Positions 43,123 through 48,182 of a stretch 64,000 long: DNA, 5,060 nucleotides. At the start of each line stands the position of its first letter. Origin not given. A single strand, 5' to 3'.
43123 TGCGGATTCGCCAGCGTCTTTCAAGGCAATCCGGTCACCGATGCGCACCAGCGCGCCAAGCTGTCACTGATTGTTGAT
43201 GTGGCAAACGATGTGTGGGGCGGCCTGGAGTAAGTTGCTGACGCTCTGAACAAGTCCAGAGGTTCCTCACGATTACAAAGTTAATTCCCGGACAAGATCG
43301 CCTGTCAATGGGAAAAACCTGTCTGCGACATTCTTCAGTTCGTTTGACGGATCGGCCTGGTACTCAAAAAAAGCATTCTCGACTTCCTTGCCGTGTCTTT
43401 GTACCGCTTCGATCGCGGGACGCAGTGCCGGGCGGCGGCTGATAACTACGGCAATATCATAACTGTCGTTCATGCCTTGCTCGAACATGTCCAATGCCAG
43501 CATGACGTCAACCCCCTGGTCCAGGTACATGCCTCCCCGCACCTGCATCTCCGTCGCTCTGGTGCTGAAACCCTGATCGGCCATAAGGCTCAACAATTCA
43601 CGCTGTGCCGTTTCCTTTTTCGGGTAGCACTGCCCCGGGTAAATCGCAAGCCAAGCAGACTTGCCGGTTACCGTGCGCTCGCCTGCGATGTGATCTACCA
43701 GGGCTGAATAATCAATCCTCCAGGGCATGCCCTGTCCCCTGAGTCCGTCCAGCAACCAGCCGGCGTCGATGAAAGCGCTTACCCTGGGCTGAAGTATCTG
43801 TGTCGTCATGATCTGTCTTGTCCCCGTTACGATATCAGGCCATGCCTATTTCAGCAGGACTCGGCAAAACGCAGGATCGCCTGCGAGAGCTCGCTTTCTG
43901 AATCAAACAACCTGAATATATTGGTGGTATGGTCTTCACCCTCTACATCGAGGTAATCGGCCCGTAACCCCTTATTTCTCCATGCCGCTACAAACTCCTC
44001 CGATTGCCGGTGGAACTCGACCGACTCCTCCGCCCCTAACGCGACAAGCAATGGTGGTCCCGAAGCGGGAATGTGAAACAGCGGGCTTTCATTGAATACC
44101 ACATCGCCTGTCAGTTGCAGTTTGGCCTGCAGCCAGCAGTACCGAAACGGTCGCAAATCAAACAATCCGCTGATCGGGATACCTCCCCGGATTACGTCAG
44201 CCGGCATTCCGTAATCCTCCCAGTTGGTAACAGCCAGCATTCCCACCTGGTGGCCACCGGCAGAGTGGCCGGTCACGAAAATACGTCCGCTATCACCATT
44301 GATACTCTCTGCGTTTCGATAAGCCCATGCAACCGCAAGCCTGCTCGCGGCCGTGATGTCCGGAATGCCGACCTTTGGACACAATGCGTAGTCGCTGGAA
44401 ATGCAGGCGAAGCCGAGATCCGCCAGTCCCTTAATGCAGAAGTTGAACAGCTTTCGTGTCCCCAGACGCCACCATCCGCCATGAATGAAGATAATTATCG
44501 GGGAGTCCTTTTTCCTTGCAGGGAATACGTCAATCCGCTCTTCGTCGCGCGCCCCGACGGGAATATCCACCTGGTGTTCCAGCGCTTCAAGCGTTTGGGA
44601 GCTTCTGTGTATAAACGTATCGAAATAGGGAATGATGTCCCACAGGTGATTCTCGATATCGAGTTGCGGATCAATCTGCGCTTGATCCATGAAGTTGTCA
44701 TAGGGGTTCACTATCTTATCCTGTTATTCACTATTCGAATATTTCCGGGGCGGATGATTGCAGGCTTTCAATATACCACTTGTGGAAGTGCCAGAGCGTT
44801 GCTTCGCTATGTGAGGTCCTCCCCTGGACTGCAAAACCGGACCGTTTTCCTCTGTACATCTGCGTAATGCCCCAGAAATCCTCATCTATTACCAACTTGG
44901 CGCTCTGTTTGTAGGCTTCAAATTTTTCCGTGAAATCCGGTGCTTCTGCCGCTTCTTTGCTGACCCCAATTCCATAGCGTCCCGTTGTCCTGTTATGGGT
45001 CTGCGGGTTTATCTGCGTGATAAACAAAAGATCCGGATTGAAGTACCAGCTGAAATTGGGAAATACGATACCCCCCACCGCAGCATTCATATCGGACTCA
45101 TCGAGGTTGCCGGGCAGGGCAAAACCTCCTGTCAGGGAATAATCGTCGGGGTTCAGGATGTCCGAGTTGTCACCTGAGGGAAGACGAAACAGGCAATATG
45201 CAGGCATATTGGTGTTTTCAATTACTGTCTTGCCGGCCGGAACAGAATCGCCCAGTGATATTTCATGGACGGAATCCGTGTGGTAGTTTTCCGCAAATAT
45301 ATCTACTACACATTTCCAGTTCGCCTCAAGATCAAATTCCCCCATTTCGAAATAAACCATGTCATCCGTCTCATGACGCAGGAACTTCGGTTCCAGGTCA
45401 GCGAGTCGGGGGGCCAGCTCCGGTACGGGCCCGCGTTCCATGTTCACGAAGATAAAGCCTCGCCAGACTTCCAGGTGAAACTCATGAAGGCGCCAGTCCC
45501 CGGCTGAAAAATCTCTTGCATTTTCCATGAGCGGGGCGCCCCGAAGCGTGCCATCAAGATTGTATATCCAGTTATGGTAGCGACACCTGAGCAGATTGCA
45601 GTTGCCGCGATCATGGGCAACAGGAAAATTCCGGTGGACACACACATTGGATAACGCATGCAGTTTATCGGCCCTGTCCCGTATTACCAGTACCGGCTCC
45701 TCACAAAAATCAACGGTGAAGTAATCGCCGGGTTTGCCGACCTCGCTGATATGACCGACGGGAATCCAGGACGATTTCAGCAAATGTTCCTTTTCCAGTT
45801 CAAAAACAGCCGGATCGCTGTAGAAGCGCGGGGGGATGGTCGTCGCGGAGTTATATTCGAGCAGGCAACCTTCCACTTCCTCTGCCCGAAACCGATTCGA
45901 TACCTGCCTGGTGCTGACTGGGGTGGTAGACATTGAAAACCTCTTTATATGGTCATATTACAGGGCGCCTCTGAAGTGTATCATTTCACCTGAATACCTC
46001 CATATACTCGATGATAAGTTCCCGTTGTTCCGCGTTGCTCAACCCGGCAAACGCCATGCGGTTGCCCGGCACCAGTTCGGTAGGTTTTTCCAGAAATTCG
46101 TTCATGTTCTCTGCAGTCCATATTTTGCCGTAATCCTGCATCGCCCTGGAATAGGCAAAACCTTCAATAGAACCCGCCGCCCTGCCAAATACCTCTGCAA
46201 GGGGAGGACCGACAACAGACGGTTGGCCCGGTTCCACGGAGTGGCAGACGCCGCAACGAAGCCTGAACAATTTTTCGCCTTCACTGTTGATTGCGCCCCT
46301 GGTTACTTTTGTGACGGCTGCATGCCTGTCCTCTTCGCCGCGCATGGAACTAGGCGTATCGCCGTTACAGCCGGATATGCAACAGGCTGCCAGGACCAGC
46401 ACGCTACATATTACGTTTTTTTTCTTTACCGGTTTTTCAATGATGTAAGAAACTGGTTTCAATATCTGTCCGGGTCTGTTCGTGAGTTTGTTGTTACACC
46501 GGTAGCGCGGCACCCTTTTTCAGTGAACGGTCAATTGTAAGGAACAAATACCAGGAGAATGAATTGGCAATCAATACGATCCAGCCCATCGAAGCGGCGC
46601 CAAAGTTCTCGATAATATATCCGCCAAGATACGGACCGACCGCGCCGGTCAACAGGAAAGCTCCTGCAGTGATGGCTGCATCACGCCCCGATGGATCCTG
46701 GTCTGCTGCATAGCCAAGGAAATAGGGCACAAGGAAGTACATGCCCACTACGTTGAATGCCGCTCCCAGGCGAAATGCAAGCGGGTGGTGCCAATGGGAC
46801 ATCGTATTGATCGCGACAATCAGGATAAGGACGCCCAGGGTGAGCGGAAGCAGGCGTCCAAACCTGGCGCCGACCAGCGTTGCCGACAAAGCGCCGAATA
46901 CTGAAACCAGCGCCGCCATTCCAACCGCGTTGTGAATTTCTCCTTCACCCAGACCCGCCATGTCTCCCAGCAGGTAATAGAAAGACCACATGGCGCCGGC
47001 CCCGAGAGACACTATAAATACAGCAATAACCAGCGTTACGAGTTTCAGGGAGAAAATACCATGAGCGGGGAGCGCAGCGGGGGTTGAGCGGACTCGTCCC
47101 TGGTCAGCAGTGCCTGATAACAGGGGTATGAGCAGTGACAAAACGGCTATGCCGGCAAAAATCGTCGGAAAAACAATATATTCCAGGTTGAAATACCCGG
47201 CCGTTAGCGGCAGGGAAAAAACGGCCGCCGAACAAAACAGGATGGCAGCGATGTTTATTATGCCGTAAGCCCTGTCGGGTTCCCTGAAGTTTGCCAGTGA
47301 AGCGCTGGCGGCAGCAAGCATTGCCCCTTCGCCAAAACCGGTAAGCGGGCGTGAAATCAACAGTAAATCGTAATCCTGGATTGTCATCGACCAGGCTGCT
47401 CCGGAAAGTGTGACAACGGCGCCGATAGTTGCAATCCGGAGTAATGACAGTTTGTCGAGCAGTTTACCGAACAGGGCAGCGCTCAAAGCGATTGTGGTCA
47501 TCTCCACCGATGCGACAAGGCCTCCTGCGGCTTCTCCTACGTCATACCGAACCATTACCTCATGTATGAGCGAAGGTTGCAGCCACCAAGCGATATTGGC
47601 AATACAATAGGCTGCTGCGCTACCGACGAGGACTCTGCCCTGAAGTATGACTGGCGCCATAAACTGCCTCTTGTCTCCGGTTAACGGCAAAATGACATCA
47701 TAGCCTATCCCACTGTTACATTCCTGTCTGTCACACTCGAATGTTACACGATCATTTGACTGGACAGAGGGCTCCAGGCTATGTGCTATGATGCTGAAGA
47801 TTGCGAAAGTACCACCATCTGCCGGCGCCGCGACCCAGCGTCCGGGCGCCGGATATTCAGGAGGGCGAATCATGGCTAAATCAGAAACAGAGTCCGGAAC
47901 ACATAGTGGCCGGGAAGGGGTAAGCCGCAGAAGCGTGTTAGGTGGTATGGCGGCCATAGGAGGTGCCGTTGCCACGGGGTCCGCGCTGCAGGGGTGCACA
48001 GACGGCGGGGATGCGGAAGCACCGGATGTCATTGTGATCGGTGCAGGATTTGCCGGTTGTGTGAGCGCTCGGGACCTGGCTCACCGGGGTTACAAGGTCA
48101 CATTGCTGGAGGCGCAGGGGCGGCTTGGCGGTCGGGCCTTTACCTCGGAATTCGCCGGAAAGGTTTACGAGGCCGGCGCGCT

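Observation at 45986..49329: Candidate membrane-tethered periplasmic amine dehydrogenase system: Tat-lipoprotein flavin amine oxidoreductase, lipoprotein cytochrome c and MFS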

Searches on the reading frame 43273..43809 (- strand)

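Call 3: search_protein_families(library=pfam, proteins=[window:43273-43809:-])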
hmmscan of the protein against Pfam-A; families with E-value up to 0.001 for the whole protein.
window:43273-43809:- (178 aa): 1 family
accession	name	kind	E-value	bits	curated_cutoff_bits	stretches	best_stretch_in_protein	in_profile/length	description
PF01936.24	NYN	-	8.2e-17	62.5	24.2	1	24-168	16-144/145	NYN domain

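Call 4: search_protein_families(library=ncbifam, proteins=[window:43273-43809:-])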
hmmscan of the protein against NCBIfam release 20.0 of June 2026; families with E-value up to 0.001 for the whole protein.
window:43273-43809:- (178 aa): 1 family
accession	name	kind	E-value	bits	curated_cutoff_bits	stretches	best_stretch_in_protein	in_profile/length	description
TIGR00288.1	TIGR00288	hypoth_equivalog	0.00046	20.1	178.45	1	98-165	87-152/160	TIGR00288 family NYN domain-containing protein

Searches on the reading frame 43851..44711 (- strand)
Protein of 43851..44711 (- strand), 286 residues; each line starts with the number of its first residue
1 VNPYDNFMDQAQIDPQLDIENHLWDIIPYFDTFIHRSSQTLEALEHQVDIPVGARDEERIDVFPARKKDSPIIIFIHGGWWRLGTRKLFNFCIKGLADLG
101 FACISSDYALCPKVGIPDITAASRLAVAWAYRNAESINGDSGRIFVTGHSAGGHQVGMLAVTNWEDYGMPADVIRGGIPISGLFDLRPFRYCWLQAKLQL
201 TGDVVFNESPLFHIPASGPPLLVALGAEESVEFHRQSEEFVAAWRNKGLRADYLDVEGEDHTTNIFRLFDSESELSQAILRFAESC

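Call 3: search_protein_families(library=pfam, proteins=[window:43851-44711:-])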
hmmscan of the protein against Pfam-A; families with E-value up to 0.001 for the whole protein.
window:43851-44711:- (286 aa): 5 families
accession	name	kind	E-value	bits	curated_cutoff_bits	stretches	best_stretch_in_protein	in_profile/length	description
PF20434.5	BD-FAE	-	1.6e-20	74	26.8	1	65-164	8-111/215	BD-FAE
PF07859.19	Abhydrolase_3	-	1e-13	52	25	1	73-187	1-114/210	alpha/beta hydrolase fold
PF00135.34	COesterase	-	4e-07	29.8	27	1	112-167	157-208/515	Carboxylesterase family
PF12697.13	Abhydrolase_6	-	8.9e-05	23.7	26.3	1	73-224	1-132/217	Alpha/beta hydrolase family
PF00326.27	Peptidase_S9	-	0.00033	20.6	22.6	0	131-283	54-206/213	Prolyl oligopeptidase family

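Call 4: search_protein_families(library=ncbifam, proteins=[window:43851-44711:-])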
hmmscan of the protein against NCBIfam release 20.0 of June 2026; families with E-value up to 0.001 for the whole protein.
window:43851-44711:- (286 aa): 6 families
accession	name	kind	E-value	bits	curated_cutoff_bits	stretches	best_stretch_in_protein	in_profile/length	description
NF058665.1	HaHSL_fam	equivalog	6.5e-38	130.6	320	1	45-280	36-260/260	hormone-sensitive lipase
NF058653.1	LipP1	equivalog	2.4e-14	52.9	350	1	63-157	64-159/300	LipP1 family hormone-sensitive lipase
NF052354.1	EstLipQMycob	equivalog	9.7e-14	50.8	700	1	66-249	161-361/418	esterase LipQ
NF033149.0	CHL_hydrolase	equivalog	2.1e-11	43.3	500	1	58-163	63-169/310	chloramphenicol hydrolase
NF007547.0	PRK10162.1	equivalog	2.3e-07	30.1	389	1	43-187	60-201/321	acetyl esterase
NF058651.1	GESAG_HSLs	subfamily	0.00059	19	430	1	63-161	60-155/296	GESAG motif subfamily hormone-sensitive lipase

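Call 45: search_solved_structures(query=window:43851-44711:-, max_evalue=0.00001)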
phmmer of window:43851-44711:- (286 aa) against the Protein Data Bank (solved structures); distinct sequences matched with E-value up to 0.00001: 55.
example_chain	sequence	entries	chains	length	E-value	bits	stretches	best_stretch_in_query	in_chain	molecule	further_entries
9n8r_A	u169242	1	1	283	2.5e-28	102.4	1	8-279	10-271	Lipase 1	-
2pbl_A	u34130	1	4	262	1.1e-18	70.8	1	48-277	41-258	Putative esterase/lipase/thioesterase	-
4zrs_A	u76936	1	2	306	1.7e-12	50.4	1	45-245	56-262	Esterase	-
4e11_A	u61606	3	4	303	1.7e-11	47.2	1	56-277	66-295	kynurenine formamidase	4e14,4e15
5ao9_A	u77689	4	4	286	1.9e-10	43.7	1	64-263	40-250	ESTERASE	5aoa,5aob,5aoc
7bfn_A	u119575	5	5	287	1.9e-10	43.7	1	64-263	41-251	Esterase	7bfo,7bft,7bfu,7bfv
1jji_A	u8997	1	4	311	4.9e-10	42.4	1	42-161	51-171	Carboxylesterase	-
1lzk_A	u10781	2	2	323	5.9e-10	42.1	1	70-156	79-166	HEROIN ESTERASE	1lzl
2yh2_A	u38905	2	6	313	7e-10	41.8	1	49-161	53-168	ESTERASE | ALPHA/BETA HYDROLASE FOLD-3 DOMAIN PROTEIN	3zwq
7bfr_A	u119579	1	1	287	7.5e-10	41.7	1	64-263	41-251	Esterase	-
4ypv_A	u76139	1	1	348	1e-09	41.3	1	69-158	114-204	Est8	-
6kd0_A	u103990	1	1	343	2.8e-09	39.8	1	15-164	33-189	Vibralactone Cyclase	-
6aae_A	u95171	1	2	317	3.5e-09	39.5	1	48-162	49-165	Esterase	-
6k1t_A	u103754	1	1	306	4.1e-09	39.3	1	64-164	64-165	Alpha/beta hydrolase fold family protein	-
2c7b_A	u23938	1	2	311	4.3e-09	39.3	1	46-162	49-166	CARBOXYLESTERASE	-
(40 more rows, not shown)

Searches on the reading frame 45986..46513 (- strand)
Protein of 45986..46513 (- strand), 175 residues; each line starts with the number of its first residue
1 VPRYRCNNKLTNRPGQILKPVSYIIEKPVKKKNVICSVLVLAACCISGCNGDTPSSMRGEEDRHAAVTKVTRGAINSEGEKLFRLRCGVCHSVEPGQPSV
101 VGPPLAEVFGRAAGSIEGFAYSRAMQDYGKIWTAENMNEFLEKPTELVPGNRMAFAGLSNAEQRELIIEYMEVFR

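Call 3: search_protein_families(library=pfam, proteins=[window:45986-46513:-])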
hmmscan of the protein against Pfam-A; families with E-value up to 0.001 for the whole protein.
window:45986-46513:- (175 aa): 1 family
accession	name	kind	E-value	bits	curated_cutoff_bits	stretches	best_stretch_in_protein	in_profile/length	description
PF00034.26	Cytochrom_C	-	3.9e-06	28.5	21.3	1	78-171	3-86/90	Cytochrome c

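Call 4: search_protein_families(library=ncbifam, proteins=[window:45986-46513:-])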
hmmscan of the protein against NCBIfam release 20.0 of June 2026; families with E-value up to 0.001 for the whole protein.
window:45986-46513:- (175 aa): 2 families
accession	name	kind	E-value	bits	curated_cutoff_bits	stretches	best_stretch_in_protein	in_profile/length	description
NF043008.1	Cyt550_Brdyrhiz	equivalog_domain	3.6e-15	56.3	240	1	84-171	34-121/131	cytochrome c-550 CycA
NF040971.1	cytc_ExtS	equivalog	0.00031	20.1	100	1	76-167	172-259/262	selenite/tellurite reduction operon c-type cytochrome lipoprotein ExtS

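Call 6: search_solved_structures(query=window:45986-46513:-, max_evalue=0.01, show_alignments=2)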
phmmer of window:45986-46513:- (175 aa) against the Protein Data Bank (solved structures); distinct sequences matched with E-value up to 0.01: 101 (the best 60 are shown).
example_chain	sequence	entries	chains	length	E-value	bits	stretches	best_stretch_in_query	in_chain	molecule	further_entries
1cri_A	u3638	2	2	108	4.2e-22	81.8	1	77-172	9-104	CYTOCHROME C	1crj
2yk3_A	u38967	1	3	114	4.7e-22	81.7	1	77-174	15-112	CYTOCHROME C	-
1ytc_A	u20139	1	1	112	6.4e-22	81.2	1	77-171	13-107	YEAST ISO-2 CYTOCHROME C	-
1cty_A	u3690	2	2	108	1.1e-21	80.5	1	77-172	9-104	CYTOCHROME C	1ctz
1crg_A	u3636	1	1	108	1.1e-21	80.5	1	77-172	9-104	CYTOCHROME C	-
1crh_A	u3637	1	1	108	1.1e-21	80.4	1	77-172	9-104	CYTOCHROME C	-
4dy9_A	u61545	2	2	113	1.2e-21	80.3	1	77-174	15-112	Cytochrome c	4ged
1yea_A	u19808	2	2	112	1.6e-21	79.9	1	77-171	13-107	CYTOCHROME C | Cytochrome c iso-2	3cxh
5t7h_A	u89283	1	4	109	1.9e-21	79.7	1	77-172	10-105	Cytochrome c iso-1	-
1irw_A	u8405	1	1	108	2.1e-21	79.6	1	77-172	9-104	CYTOCHROME C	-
4mu8_A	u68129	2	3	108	2.1e-21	79.6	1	77-172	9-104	Cytochrome c iso-1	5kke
5klu_A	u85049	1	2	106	2.4e-21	79.4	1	77-172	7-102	Cytochrome c iso-1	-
1nmi_A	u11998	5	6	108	2.9e-21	79.1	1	77-172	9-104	Cytochrome c, iso-1 | Cytochrome c iso-1 | CYTOCHROME C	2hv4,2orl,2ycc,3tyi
1u74_B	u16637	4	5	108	2.9e-21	79.1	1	77-172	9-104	Cytochrome c iso-1 | YEAST ISO-1-FERROCYTOCHROME C | CYTOCHROME C, ISO-1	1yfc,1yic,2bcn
2aiu_A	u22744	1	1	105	2.9e-21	79.1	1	78-172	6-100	Cytochrome c, testis-specific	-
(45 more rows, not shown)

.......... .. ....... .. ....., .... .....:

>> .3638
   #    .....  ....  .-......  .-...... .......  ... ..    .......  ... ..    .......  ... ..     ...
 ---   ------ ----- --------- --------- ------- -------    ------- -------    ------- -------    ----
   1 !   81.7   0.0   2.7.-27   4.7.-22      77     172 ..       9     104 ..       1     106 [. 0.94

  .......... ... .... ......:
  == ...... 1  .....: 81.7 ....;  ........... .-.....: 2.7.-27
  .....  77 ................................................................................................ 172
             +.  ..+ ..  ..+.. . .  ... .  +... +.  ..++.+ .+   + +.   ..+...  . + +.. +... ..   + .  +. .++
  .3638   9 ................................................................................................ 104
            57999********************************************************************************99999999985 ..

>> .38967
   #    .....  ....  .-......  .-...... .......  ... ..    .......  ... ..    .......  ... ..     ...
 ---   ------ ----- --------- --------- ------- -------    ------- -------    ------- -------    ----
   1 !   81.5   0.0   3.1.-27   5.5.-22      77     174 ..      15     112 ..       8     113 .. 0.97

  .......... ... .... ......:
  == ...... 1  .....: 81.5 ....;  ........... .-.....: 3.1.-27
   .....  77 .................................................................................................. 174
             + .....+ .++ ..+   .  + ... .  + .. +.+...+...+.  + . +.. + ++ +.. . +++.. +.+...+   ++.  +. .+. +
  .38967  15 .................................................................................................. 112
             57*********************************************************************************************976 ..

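Call 56: find_homologous_proteins(query=window:45986-46462:-, max_evalue=1e-8)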
Query window:45986-46462:- (158 aa): 129 proteins with E <= 1e-8 among 145 candidates; the best 120 are listed.
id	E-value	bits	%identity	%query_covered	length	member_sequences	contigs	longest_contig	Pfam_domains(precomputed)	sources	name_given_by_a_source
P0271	6.7e-85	300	84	100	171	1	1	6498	-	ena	-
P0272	1.7e-80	286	88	91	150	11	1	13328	-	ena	-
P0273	2.9e-79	282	90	87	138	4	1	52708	-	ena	-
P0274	2.0e-78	279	90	87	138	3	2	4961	-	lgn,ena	-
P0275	2.7e-78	279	87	91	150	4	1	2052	-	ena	-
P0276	1.9e-77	276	90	87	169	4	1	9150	-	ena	-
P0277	1.6e-74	267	85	87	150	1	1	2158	-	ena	-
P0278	4.8e-68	246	72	98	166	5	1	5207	-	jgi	-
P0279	1.4e-67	244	93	75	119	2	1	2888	-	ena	-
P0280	3.4e-67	243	92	75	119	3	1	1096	-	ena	-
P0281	4.7e-67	242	92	75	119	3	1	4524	-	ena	-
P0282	7.2e-66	239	70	97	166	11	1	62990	-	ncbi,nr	ncbi:MAG: cytochrome c family protein [Gammaproteobacteria bacterium]|nr:cytochrome c family protein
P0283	3.8e-64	233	76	87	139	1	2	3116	-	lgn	-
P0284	4.6e-64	233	73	92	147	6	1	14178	-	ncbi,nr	ncbi:MAG: cytochrome c family protein [Gammaproteobacteria bacterium]|nr:cytochrome c family protein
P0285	4.0e-63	230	69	98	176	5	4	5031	-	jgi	jgi:cytochrome c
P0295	4.1e-38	148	53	82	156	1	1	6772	-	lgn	-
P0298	1.1e-21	95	38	95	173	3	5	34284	PF00034.27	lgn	-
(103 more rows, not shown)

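Call 58: find_encoding_contigs(protein=P0295, flank=7000, max_places=2)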
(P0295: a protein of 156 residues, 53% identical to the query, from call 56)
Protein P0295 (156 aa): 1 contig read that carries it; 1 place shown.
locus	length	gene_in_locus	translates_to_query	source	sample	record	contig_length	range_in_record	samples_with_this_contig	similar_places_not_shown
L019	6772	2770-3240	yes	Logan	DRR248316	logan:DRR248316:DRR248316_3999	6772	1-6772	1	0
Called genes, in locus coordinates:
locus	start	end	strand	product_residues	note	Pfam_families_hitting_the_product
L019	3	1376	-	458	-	?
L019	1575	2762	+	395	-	PF07690:MFS_1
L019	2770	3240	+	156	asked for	-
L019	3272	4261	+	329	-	PF22632:BphC_D1, PF00903:Glyoxalase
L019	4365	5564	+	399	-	PF00355:Rieske, PF00848:Ring_hydroxyl_A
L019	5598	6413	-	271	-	PF00196:GerE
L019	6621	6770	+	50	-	?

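Call 59: find_encoding_contigs(protein=P0298, flank=8000, max_places=2)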
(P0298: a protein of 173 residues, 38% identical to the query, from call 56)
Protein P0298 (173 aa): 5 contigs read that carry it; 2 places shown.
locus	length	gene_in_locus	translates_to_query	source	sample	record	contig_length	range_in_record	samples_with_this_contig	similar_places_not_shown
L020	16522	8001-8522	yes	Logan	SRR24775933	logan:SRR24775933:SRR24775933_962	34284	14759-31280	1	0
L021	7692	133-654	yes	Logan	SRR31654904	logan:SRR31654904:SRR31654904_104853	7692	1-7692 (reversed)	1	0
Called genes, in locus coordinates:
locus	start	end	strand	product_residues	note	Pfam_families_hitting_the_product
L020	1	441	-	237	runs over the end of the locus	PF00481:PP2C, PF13672:PP2C_2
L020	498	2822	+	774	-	PF00069:Pkinase, PF07714:PK_Tyr_Ser-Thr, PF01636:APH (faint), PF03109:ABC1 (weak)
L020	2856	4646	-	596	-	-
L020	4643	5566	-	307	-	PF13676:TIR_2, PF08937:ThsB_TIR (weak), PF16697:Yop-YscD_cpl, PF00498:FHA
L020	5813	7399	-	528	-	PF00753:Lactamase_B, PF12706:Lactamase_B_2, PF10996:Beta-Casp, PF07521:RMMBL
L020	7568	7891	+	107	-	PF13280:WYL (weak)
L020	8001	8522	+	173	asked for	PF00034:Cytochrom_C (faint)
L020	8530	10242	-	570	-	PF13458:Peripla_BP_6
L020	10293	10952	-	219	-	PF00578:AhpC-TSA (faint), PF02630:SCO1-SenC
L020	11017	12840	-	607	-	-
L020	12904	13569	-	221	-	PF02630:SCO1-SenC (weak)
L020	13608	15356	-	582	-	PF07732:Cu-oxidase_3 (weak), PF07731:Cu-oxidase_2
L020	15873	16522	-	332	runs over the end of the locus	PF00437:T2SSE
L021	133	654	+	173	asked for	PF00034:Cytochrom_C (faint)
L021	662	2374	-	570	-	PF13458:Peripla_BP_6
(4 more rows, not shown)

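Call 74: predict_structure(alignment_id=A3)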
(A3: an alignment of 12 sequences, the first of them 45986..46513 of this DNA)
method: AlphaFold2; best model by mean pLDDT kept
length: 175 residues; sequences in the alignment: 12
mean_pLDDT: 72.3   pTM: 0.59
mean pLDDT of the five models: 72.3, 69.2, 67.7, 67.3, 67.0
residues with pLDDT >= 90: 66; 70-90: 42; 50-70: 14; < 50: 53
segments of 3 or more residues with pLDDT < 50: 1-45, 47-53
pLDDT, mean of each block of 10 residues (from residue 1): 39 38 37 42 44 50 74 87 92 87 92 91 90 97 88 76 97 91
secondary structure, 60 per line:
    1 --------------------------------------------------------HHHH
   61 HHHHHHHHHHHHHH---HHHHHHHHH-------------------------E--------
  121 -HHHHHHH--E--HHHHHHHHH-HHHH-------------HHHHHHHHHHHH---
elements in order: H57-74 H78-86 H122-128 H134-142 H144-147 H161-172

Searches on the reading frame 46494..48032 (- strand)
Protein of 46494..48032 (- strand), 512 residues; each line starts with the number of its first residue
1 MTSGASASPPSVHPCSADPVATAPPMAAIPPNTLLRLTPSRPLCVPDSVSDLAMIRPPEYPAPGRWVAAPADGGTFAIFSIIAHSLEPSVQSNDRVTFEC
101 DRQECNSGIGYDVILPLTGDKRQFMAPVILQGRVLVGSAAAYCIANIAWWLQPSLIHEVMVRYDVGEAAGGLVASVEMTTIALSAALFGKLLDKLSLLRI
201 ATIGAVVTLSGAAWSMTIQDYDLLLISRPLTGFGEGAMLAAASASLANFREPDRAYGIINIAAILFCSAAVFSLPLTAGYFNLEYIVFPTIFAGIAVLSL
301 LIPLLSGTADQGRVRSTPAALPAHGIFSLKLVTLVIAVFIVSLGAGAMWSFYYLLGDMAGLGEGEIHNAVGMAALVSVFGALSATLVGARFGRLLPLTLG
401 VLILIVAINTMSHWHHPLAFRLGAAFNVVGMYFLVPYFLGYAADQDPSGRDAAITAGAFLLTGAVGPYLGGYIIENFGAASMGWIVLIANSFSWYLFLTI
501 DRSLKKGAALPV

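Call 3: search_protein_families(library=pfam, proteins=[window:46494-48032:-])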
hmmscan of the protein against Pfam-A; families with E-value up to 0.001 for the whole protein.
window:46494-48032:- (512 aa): 2 families
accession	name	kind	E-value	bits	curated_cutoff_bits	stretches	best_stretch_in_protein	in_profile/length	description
PF07690.21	MFS_1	-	1.4e-16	60.8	33.4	1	140-448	3-325/347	Major Facilitator Superfamily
PF00083.30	Sugar_tr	-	0.00023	20.6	22.3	0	170-247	48-128/452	Sugar (and other) transporter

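Call 4: search_protein_families(library=ncbifam, proteins=[window:46494-48032:-])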
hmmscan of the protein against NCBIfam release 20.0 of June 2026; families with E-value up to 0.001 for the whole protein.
window:46494-48032:- (512 aa): 3 families
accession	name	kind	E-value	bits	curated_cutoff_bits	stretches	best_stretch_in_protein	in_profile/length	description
NF049980.1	SfMCT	equivalog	0.00015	20.6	320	0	168-486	37-374/378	L-lactate MFS transporter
NF040895.2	MFS_effux_SdrM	equivalog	0.00049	19.3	550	1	171-272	43-144/441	multidrug efflux MFS transporter SdrM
TIGR00880.1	2_A_01_02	superfamily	0.00068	19.8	131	1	181-301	7-129/141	multidrug resistance protein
